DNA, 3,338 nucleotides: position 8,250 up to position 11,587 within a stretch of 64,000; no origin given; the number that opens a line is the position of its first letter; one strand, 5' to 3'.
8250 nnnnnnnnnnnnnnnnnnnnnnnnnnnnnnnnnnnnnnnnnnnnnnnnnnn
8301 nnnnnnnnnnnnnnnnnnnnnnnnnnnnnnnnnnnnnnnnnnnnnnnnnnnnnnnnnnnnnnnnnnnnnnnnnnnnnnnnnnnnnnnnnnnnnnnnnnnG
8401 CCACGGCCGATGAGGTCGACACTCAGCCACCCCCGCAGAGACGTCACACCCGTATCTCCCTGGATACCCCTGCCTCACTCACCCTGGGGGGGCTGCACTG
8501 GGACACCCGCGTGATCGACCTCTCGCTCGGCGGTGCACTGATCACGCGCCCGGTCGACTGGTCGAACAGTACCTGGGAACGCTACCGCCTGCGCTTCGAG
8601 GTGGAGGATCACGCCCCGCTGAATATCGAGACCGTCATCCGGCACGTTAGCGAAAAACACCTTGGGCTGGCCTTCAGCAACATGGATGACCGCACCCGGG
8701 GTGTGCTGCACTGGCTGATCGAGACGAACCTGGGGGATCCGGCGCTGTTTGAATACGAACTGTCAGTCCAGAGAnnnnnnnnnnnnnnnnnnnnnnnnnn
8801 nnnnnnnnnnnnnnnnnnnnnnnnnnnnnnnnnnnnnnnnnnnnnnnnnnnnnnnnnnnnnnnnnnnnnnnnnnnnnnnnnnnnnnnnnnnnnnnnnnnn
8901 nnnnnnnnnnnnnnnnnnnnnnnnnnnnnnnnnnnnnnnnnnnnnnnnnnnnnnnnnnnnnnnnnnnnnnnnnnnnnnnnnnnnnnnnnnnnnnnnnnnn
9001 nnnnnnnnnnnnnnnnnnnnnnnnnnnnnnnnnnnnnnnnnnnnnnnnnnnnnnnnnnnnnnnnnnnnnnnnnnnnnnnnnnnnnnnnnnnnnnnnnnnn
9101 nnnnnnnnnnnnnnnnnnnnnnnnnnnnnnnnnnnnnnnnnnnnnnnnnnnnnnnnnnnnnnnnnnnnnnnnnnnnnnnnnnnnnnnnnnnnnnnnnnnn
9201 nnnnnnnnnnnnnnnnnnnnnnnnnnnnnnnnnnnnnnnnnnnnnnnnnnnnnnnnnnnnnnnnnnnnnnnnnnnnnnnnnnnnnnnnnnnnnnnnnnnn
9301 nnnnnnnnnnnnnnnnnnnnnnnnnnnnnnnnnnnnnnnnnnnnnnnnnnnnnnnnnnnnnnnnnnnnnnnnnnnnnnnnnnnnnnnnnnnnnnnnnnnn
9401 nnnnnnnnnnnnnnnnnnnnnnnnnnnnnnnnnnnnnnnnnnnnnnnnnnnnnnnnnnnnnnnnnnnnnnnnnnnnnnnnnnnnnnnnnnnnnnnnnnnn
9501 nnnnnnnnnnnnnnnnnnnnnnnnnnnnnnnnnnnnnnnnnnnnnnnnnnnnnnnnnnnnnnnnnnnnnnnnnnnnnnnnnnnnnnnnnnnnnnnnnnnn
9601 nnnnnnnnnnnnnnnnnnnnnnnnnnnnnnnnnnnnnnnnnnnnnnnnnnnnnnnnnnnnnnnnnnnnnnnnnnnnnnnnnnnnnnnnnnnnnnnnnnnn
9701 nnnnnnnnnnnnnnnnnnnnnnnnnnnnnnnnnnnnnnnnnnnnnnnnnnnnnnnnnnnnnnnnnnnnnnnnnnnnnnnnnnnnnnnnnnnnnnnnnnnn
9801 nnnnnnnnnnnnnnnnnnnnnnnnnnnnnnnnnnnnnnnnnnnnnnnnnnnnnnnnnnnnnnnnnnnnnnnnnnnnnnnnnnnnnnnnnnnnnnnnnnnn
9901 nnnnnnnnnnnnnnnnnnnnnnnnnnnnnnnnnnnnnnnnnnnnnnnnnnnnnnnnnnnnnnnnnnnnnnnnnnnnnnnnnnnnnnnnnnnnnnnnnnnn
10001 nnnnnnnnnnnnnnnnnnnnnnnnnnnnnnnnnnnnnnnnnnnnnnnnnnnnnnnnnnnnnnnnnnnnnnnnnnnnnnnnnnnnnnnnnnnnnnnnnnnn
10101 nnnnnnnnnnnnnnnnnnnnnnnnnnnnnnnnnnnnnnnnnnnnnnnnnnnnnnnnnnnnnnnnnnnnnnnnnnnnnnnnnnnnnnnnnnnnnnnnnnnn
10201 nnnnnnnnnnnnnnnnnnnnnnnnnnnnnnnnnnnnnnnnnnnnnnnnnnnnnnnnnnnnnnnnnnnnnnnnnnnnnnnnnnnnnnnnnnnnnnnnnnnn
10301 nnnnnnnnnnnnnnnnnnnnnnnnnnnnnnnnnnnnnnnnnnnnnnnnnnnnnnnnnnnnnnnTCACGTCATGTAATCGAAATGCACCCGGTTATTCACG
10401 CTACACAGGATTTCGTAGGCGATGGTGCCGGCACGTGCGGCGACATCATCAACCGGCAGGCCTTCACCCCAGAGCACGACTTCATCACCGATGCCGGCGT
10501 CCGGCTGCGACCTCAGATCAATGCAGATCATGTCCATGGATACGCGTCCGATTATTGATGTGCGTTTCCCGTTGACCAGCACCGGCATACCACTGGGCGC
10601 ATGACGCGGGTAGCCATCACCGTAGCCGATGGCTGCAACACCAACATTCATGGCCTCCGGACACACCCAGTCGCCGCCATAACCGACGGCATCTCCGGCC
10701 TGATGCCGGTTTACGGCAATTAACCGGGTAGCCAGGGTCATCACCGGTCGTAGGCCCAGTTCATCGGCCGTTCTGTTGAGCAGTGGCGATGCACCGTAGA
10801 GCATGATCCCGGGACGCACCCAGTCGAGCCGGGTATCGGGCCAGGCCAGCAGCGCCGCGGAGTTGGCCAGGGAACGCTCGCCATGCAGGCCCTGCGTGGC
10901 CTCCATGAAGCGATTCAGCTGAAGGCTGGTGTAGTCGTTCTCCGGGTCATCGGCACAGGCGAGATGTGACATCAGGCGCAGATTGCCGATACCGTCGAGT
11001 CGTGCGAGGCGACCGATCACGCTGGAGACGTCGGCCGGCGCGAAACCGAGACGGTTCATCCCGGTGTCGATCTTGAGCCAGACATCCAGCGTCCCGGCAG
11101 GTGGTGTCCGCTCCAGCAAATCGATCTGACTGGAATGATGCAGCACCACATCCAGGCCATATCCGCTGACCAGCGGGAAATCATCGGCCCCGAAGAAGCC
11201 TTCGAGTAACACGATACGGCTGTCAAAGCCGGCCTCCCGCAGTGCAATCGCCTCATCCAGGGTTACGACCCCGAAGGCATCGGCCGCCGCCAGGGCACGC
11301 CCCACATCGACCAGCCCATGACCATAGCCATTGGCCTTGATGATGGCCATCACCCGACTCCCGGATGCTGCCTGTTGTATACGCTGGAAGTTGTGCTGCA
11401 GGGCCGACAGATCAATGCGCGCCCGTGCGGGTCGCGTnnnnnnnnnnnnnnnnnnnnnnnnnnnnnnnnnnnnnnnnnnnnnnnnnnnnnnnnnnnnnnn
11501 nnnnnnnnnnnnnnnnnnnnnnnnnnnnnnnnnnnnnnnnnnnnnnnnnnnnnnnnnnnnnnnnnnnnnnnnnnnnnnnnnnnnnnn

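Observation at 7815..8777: Unusual architecture: two FHA domains fused to a C-terminal PilZ domain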

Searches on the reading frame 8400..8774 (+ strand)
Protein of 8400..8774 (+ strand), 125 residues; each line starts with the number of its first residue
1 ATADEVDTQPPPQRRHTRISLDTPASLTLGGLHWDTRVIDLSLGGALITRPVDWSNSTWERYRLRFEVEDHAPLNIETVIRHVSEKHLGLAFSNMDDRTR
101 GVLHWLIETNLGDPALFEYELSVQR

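Call 5: search_protein_families(library=pfam, proteins=[window:8400-8774:+], max_evalue=1)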
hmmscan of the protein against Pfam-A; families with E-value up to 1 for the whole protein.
seq(125 aa): 2 families
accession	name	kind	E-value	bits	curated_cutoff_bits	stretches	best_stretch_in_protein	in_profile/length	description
PF07238.19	PilZ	-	1.2e-14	54.9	22.5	1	13-107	2-100/102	PilZ domain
PF00770.24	Peptidase_C5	-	0.2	11.8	21.3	0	25-67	26-69/179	Adenovirus endoprotease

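Call 39: find_homologous_proteins(query=A5, max_evalue=1e-8)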
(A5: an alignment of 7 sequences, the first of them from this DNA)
Query A5 (7 sequences) (125 aa, profile of the alignment): 6280 proteins with E <= 1e-8 among 8000 candidates; the best 120 are listed.
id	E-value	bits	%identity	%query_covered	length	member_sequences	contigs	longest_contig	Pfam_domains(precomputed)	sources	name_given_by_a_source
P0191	7.7e-47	176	36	88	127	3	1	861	PF07238.20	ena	-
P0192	3.2e-46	174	32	94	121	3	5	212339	PF07238.20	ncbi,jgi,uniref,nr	ncbi:PilZ domain-containing protein [Sedimenticola hydrogenitrophicus]|jgi:hypothetical protein|unir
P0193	4.9e-46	173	37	88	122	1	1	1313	PF07238.20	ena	-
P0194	7.9e-46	173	38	88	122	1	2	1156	PF07238.20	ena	-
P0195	1.1e-45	172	35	88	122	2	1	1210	PF07238.20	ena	-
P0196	2.6e-45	171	38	88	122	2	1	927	PF07238.20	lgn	-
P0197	2.7e-45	171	34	88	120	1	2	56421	PF07238.20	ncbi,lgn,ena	-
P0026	4.1e-45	170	35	88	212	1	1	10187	PF07238.20,PF00498.32,PF16697.11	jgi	-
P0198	8.4e-45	169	40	89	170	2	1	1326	PF07238.20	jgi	jgi:hypothetical protein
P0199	1.6e-44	169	27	92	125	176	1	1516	PF07238.20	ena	-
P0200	3.5e-44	167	40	97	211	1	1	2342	PF07238.20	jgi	jgi:hypothetical protein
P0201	1.0e-43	166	36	88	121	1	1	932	PF07238.20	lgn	-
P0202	1.9e-43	165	38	87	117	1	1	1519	PF07238.20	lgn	-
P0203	2.1e-43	165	35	94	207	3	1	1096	PF07238.20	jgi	jgi:hypothetical protein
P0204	2.3e-43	165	33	90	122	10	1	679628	PF07238.20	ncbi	ncbi:MAG: PilZ domain-containing protein [Sedimenticola sp.]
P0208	8.5e-43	163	37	89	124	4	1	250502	PF07238.20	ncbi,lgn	-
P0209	8.9e-43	163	34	94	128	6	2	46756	PF07238.20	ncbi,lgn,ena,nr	ncbi:MAG TPA: PilZ domain-containing protein [Chromatiales bacterium]|nr:PilZ domain-containing prot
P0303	5.6e-41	157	32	91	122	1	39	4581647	PF07238.20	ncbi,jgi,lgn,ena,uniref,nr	ncbi:PilZ domain-containing protein [Pseudomonas songnenensis]|jgi:hypothetical protein|uniref:Cycli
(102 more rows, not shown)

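Call 42: find_encoding_contigs(protein=P0303, flank=6000, max_places=2)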
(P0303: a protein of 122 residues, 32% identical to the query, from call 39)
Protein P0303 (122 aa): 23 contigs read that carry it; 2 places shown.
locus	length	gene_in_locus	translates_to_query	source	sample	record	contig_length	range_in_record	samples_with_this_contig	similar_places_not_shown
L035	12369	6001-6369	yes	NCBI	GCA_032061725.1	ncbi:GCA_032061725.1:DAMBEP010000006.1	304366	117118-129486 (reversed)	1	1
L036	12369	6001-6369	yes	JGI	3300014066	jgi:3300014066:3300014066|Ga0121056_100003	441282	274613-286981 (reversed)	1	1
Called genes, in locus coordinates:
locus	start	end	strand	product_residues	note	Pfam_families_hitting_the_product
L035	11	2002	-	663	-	PF00672:HAMP, PF07228:SpoIIE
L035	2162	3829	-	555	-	PF00005:ABC_tran, PF13304:AAA_21 (faint), PF12848:ABC_tran_Xtn, PF00005:ABC_tran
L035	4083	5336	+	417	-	PF00464:SHMT, PF00155:Aminotran_1_2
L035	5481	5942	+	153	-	PF04191:PEMT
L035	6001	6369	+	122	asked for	PF07238:PilZ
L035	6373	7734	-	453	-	PF18073:Zn_ribbon_LapB, PF13191:AAA_16 (faint), PF06745:ATPase, PF13481:AAA_25, PF23442:DUF7125 (weak), PF06745:ATPase (weak), PF13541:ChlI, PF05362:Lon_C (weak)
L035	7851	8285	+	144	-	PF05425:CopD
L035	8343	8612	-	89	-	PF04325:DUF465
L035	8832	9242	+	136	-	PF01741:MscL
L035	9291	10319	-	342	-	PF00034:Cytochrom_C (faint), PF03150:CCP_MauG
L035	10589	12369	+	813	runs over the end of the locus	PF20437:LonC_helical, PF13654:AAA_32, PF20436:LonB_AAA-LID, PF05362:Lon_C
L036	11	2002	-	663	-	PF00672:HAMP, PF07228:SpoIIE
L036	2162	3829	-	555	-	PF00005:ABC_tran, PF13304:AAA_21 (faint), PF12848:ABC_tran_Xtn, PF00005:ABC_tran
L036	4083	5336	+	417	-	PF00464:SHMT, PF00155:Aminotran_1_2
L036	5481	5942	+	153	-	PF04191:PEMT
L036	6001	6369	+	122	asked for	PF07238:PilZ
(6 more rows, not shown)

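Call 43: find_encoding_contigs(protein=P0208, flank=6000, max_places=2)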
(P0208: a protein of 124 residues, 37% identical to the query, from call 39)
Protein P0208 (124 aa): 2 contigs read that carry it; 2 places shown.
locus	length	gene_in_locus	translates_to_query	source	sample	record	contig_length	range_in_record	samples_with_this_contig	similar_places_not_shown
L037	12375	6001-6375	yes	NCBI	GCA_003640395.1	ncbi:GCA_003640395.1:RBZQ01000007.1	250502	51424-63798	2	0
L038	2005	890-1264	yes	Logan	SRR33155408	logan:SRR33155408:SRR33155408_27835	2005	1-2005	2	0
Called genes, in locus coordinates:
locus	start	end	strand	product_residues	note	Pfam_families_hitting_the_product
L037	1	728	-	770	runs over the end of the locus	PF00933:Glyco_hydro_3, PF01915:Glyco_hydro_3_C, PF14310:Fn3-like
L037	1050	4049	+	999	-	PF00989:PAS (weak), PF08447:PAS_3, PF13426:PAS_9 (weak), PF00989:PAS, PF08448:PAS_4 (weak), PF13426:PAS_9, PF00990:GGDEF, PF00563:EAL, +1 more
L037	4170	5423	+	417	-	PF00464:SHMT, PF00155:Aminotran_1_2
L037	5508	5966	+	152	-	PF04191:PEMT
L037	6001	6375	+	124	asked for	PF07238:PilZ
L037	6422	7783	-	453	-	PF18073:Zn_ribbon_LapB, PF06745:ATPase, PF13481:AAA_25, PF23442:DUF7125 (weak), PF13191:AAA_16 (faint), PF13541:ChlI, PF05362:Lon_C (weak)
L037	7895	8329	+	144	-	PF05425:CopD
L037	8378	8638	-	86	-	PF04325:DUF465 (weak)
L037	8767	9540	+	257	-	PF00563:EAL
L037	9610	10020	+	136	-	PF01741:MscL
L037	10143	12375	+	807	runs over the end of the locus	PF20437:LonC_helical, PF13654:AAA_32, PF20436:LonB_AAA-LID, PF05362:Lon_C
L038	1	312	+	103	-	?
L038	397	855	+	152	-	PF04191:PEMT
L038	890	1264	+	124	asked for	PF07238:PilZ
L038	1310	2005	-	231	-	?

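Call 68: find_encoding_contigs(protein=P0209, flank=5000, max_places=1)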
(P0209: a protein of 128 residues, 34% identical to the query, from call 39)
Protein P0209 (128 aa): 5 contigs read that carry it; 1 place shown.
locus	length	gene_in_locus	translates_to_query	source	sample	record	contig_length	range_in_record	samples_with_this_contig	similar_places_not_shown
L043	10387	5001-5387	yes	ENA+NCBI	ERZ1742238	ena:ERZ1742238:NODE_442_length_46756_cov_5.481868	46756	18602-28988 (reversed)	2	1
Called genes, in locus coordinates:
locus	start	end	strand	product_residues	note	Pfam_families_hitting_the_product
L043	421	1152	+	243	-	PF02353:CMAS, PF01209:Ubie_methyltran, PF06325:PrmA (weak), PF13489:Methyltransf_23, PF13649:Methyltransf_25, PF13847:Methyltransf_31, PF08241:Methyltransf_11, PF08242:Methyltransf_12, +1 more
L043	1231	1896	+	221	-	PF00702:Hydrolase, PF12710:HAD, PF13419:HAD_2, PF13242:Hydrolase_like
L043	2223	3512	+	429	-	PF18982:JetA (weak), PF02646:RmuC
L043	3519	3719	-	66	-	-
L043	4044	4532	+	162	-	PF05838:Glyco_hydro_108, PF09374:PG_binding_3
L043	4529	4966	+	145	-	PF11351:GTA_holin_3TM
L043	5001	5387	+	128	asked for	PF07238:PilZ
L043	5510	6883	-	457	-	PF18073:Zn_ribbon_LapB, PF25199:nSTAND_NTPase5 (faint), PF13481:AAA_25, PF03796:DnaB_C (weak), PF06745:ATPase, PF23442:DUF7125 (weak), PF07088:GvpD_P-loop (faint), PF13541:ChlI, +1 more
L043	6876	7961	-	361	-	PF01168:Ala_racemase_N, PF00842:Ala_racemase_C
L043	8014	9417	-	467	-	PF00772:DnaB, PF03796:DnaB_C, PF06745:ATPase, PF13481:AAA_25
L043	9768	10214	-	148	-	PF01281:Ribosomal_L9_N, PF03948:Ribosomal_L9_C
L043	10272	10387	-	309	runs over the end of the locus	PF09991:DUF2232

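Call 69: find_encoding_contigs(protein=P0197, flank=5000, max_places=1)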
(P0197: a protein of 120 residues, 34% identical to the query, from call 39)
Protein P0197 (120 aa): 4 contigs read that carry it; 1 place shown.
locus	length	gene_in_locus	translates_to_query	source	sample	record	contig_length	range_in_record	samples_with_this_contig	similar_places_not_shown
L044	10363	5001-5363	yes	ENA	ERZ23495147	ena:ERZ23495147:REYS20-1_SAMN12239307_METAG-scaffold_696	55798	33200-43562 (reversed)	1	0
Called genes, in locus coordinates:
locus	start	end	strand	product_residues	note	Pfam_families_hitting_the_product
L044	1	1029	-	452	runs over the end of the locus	PF02881:SRP54_N, PF06414:Zeta_toxin, PF13401:AAA_22, PF00448:SRP54, PF01656:CbiA (weak), PF02978:SRP_SPB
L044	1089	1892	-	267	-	PF23023:Anti-Pycsar_Apyc1, PF00753:Lactamase_B (weak), PF12706:Lactamase_B_2, PF02112:PDEase_II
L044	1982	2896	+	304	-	PF01578:Cytochrom_C_asm, PF06197:DUF998 (weak)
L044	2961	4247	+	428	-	PF01595:CNNM, PF00571:CBS (weak), PF03471:CorC_HlyC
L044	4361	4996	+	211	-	PF16697:Yop-YscD_cpl, PF00498:FHA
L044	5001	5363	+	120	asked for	PF07238:PilZ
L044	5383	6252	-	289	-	PF17827:PrmC_N (weak), PF05175:MTS, PF06325:PrmA (weak), PF09445:Methyltransf_15 (faint), PF13649:Methyltransf_25 (weak), PF13847:Methyltransf_31 (weak)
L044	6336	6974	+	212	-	PF02630:SCO1-SenC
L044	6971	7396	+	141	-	PF04314:LpqE-like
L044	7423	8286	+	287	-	PF27523:PSD (weak), PF02666:PS_Dcarbxylase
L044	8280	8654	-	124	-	PF07238:PilZ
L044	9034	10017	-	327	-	PF00152:tRNA-synt_2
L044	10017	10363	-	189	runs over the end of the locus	PF08207:EFP_N, PF01132:EFP, PF09285:Elong-fact-P_C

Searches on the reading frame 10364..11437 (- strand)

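Call 19: search_protein_families(library=pfam, proteins=[window:10364-11437:-], max_evalue=0.00001)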
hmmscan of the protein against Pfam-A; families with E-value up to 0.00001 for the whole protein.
window:10364-11437:- (357 aa): 2 families
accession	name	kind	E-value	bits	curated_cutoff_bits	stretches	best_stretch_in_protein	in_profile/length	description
PF01168.26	Ala_racemase_N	-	1.8e-70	237.6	24.1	1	8-218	1-220/220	Alanine racemase, N-terminal domain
PF00842.27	Ala_racemase_C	-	1.9e-41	141.1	25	1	232-353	1-125/127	Alanine racemase, C-terminal domain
